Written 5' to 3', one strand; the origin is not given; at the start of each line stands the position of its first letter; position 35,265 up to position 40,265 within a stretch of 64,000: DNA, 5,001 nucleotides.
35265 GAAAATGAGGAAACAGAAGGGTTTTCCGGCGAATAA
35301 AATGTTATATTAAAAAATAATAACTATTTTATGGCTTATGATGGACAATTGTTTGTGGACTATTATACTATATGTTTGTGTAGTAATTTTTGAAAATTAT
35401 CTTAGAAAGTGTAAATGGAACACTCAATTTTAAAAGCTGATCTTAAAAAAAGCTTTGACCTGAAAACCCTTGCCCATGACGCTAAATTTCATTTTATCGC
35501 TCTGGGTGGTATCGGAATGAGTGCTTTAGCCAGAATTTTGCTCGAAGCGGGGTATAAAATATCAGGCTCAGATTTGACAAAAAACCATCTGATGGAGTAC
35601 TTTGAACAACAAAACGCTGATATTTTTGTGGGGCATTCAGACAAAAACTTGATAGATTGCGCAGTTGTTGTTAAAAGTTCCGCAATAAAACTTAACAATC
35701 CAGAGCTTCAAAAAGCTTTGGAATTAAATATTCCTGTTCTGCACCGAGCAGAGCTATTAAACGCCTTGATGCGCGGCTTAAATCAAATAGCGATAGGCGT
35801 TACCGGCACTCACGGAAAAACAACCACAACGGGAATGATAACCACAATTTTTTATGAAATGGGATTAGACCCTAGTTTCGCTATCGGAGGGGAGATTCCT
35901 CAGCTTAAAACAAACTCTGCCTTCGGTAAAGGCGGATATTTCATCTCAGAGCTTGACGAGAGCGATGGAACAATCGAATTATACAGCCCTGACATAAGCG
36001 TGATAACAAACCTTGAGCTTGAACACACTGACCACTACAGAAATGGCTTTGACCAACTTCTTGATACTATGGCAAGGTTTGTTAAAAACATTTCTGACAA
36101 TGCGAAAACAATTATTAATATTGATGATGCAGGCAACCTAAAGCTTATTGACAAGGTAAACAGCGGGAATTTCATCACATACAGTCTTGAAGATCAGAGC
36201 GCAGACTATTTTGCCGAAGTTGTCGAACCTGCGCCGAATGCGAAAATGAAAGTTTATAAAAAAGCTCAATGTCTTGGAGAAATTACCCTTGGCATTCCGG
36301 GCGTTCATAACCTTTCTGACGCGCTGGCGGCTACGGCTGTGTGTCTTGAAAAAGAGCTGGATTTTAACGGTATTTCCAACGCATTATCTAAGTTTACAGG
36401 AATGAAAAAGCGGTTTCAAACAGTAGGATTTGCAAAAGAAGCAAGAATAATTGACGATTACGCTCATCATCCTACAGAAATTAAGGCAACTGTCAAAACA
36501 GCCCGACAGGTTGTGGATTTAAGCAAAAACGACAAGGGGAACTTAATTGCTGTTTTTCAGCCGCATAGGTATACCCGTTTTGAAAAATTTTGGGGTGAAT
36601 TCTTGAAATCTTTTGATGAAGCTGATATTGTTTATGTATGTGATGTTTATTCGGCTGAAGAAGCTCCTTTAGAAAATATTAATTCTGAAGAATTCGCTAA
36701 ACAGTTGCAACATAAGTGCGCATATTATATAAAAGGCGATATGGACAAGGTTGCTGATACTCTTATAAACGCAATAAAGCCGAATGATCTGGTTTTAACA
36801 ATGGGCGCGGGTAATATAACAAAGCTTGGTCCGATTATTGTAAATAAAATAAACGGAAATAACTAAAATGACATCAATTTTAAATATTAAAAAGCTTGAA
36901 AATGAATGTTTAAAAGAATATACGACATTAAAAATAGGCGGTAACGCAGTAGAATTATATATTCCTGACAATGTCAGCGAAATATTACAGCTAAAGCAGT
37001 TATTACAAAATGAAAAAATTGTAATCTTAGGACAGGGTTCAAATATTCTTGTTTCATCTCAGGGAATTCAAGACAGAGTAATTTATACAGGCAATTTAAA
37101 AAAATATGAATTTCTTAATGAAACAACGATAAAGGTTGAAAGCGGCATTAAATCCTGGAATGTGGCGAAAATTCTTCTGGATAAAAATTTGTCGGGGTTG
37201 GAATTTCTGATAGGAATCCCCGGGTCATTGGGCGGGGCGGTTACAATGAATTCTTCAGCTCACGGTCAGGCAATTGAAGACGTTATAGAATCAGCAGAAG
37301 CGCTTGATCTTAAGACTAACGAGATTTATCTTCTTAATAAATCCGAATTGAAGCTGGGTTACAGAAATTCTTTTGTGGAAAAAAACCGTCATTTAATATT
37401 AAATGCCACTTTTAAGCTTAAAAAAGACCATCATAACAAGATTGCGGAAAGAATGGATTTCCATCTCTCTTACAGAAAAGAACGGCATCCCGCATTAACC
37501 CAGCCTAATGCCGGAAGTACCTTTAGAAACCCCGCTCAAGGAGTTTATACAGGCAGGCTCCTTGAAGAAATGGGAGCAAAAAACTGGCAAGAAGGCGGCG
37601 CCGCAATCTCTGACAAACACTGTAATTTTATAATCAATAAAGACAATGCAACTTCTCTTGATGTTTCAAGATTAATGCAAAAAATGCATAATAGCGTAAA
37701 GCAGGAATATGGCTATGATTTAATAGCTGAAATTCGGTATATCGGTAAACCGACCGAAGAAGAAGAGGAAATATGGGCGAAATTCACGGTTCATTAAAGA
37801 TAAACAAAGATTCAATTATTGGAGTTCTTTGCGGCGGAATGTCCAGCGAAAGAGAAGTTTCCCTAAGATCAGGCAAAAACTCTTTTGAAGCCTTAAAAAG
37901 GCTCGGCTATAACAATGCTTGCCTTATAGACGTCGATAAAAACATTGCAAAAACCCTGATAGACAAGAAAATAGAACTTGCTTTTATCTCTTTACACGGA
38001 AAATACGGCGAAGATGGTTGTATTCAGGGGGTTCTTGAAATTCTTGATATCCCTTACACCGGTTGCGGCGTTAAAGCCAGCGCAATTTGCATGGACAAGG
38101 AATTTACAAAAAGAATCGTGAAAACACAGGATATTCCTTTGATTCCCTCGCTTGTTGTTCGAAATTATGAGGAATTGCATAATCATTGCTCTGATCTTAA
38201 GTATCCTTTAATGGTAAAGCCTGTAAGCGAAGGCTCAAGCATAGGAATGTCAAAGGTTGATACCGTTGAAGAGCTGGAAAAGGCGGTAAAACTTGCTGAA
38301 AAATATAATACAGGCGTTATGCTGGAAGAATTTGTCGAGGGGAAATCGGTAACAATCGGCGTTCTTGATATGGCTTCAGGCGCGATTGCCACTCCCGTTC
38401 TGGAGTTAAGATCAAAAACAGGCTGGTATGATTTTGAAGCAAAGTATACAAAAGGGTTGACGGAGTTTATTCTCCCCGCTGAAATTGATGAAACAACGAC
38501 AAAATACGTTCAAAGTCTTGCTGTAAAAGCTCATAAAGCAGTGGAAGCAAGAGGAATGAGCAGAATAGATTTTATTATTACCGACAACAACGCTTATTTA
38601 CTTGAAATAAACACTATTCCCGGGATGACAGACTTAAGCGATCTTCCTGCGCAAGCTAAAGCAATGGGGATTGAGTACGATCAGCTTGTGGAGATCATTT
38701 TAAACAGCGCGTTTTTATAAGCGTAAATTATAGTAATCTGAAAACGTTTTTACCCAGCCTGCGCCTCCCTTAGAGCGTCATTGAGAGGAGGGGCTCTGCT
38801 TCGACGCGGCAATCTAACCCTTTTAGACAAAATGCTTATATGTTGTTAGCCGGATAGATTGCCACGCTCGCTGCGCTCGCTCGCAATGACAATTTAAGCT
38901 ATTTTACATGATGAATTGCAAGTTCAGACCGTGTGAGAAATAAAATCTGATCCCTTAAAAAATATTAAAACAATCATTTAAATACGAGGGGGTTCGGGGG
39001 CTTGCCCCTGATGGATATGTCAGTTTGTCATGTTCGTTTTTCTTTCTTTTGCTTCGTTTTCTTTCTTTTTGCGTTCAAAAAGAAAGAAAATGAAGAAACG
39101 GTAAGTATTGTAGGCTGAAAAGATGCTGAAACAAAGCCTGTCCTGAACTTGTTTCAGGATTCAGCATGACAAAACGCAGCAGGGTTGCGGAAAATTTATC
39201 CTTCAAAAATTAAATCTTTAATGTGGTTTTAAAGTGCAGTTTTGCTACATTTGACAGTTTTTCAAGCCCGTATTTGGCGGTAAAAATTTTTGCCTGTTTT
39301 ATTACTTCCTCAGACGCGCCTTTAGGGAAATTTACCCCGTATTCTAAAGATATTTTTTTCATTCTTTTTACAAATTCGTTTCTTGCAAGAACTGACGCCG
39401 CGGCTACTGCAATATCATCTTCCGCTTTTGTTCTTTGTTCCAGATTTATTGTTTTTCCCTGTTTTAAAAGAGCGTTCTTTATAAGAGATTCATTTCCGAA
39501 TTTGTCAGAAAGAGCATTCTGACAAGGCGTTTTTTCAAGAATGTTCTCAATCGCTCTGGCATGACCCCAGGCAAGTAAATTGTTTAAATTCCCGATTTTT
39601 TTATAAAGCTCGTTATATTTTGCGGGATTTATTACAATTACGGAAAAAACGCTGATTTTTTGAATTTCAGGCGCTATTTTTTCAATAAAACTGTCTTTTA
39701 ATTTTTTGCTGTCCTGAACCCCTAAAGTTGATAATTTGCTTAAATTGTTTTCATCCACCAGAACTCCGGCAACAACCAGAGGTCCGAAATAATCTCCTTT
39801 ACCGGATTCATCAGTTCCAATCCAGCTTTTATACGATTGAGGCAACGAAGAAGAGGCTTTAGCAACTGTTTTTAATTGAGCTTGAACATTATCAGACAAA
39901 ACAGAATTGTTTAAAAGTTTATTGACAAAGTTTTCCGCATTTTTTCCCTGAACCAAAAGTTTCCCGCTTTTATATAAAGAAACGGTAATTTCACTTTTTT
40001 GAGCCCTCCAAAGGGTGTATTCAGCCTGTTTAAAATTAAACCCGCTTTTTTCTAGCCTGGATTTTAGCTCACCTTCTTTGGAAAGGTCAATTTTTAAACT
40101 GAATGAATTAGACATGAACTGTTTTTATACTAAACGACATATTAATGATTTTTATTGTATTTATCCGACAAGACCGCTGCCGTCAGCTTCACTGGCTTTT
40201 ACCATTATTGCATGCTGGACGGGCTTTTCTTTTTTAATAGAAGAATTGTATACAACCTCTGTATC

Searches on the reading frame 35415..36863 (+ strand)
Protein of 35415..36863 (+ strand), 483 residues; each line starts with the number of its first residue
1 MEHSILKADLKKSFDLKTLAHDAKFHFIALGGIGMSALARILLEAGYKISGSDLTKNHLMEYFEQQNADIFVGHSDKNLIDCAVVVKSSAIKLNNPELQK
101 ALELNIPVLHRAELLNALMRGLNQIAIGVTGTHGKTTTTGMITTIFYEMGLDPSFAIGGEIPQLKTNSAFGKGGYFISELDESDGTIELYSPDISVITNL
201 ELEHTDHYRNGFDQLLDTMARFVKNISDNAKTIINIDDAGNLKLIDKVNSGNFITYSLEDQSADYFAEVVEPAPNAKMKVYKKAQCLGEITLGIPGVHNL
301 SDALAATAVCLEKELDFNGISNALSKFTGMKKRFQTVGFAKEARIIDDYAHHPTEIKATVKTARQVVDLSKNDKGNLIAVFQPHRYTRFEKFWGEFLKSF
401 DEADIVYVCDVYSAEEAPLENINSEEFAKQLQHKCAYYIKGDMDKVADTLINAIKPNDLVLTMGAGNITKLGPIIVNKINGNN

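Call 74: search_protein_families(library=pfam, proteins=[window:35415-36863:+], max_evalue=0.001)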
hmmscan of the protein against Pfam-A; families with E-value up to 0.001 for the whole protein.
window:35415-36863:+ (483 aa): 3 families
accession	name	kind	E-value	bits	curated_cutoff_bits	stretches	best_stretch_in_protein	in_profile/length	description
PF01225.30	Mur_ligase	-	3.2e-25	88.7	21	1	25-120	2-92/95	Mur ligase family, catalytic domain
PF08245.18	Mur_ligase_M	-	1.8e-22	80.8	24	1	129-310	1-200/200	Mur ligase middle domain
PF02875.26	Mur_ligase_C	-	5.8e-21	76.1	28.4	1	333-466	2-127/127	Mur ligase, glutamate ligase domain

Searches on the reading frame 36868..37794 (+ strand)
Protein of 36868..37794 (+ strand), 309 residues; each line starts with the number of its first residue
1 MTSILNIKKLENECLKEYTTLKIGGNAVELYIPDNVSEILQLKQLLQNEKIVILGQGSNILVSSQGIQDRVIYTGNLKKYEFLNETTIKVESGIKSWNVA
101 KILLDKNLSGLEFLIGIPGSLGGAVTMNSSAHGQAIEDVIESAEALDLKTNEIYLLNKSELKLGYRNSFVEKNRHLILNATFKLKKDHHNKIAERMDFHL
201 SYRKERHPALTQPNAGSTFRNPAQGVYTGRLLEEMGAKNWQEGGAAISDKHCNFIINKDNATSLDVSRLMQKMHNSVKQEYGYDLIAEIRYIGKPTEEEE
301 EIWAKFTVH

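Call 74: search_protein_families(library=pfam, proteins=[window:36868-37794:+], max_evalue=0.001)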
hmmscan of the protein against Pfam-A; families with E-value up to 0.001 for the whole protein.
window:36868-37794:+ (309 aa): 2 families
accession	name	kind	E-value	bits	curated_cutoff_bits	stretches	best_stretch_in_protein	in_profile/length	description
PF02873.21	MurB_C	-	1.5e-26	92.9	27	1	191-292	1-99/99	UDP-N-acetylenolpyruvoylglucosamine reductase, C-terminal domain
PF01565.28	FAD_binding_4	-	5.8e-12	45.9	26.4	1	33-147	7-130/139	FAD binding domain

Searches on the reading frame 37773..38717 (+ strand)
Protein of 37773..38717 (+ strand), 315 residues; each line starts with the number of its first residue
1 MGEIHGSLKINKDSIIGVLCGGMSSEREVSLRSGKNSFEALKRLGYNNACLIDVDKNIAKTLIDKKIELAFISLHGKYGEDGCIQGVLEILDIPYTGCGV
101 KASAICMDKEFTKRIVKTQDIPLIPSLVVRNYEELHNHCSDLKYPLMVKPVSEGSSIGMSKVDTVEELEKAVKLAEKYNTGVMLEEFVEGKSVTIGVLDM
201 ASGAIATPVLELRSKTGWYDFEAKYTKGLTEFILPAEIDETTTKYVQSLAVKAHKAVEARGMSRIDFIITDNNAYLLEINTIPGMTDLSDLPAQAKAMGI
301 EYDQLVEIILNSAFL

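Call 74: search_protein_families(library=pfam, proteins=[window:37773-38717:+], max_evalue=0.001)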
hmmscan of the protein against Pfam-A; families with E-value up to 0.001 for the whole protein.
window:37773-38717:+ (315 aa): 8 families
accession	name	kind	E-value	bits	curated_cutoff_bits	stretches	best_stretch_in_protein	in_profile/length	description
PF07478.18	Dala_Dala_lig_C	-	8.2e-55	185.9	24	1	120-310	6-203/204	D-ala D-ala ligase C-terminus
PF01820.27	Dala_Dala_lig_N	-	8.6e-21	75.1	34.6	2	63-98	86-121/121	D-ala D-ala ligase N-terminus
PF02655.19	ATP-grasp_3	-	5.9e-10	39.9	23.2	1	108-281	3-155/160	ATP-grasp domain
PF02786.22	CPSase_L_D2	-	6.2e-10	39.4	19.8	1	108-281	1-178/211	Carbamoyl-phosphate synthase L chain, ATP binding domain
PF02222.28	ATP-grasp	-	1.8e-09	37.9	27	1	116-279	3-159/179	ATP-grasp domain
PF08443.16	RimK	-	6.1e-06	26.4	21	1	109-289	4-173/188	RimK-like ATP-grasp domain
PF13535.11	ATP-grasp_4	-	0.00011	22.3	27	1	143-281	2-150/160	ATP-grasp domain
PF01071.24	GARS_A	-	0.00018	21.9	27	1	108-198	2-99/194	Phosphoribosylglycinamide synthetase, ATP-grasp (A) domain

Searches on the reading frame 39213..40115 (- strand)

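Call 74: search_protein_families(library=pfam, proteins=[window:39213-40115:-], max_evalue=0.001)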
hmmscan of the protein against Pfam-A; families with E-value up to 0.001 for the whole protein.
window:39213-40115:- (301 aa): 3 families
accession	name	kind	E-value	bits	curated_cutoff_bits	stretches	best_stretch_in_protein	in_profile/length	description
PF01351.25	RNase_HII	-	6.7e-31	108.2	25.8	1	99-298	1-199/199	Ribonuclease HII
PF11858.14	DUF3378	-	1.9e-10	41.2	27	1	8-71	5-67/76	Domain of unknown function (DUF3378)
PF15935.10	RnlA_toxin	-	0.00046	20.8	27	1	11-62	22-74/87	RNase LS, bacterial toxin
